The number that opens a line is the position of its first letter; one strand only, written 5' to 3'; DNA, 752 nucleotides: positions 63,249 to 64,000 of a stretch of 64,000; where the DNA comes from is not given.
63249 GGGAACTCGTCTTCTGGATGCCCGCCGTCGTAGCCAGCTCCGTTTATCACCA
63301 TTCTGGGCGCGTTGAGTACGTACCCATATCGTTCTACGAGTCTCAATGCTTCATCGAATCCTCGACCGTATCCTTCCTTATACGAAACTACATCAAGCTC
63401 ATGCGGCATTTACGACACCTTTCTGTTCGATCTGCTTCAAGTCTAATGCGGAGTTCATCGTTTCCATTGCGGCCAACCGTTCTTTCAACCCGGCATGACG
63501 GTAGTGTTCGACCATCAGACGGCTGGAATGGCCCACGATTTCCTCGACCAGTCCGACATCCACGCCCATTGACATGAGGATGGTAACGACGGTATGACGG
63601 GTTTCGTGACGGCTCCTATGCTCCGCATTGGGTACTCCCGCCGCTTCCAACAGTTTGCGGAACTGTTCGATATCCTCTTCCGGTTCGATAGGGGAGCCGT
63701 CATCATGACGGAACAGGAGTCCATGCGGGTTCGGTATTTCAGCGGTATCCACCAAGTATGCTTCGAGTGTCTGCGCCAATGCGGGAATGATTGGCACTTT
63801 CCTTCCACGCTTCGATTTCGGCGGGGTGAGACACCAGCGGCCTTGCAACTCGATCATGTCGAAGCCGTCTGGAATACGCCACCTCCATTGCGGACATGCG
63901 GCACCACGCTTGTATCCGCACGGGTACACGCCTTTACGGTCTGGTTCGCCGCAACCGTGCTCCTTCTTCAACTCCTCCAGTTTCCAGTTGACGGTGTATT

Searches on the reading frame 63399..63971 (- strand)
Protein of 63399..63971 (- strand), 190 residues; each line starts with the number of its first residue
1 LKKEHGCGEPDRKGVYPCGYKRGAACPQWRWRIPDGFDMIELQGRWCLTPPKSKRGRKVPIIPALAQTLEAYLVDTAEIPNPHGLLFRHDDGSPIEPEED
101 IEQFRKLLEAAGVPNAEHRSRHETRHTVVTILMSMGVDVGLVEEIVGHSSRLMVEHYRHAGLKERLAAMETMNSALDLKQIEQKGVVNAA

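Call 20: search_protein_families(library=pfam, max_evalue=0.001, proteins=[window:63399-63971:-])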
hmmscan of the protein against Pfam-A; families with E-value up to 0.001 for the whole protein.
window:63399-63971:- (190 aa): 1 family
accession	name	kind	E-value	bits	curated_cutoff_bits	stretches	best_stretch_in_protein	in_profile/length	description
PF00589.27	Phage_integrase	-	2e-16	60.7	27.1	1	43-160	53-168/172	Phage integrase family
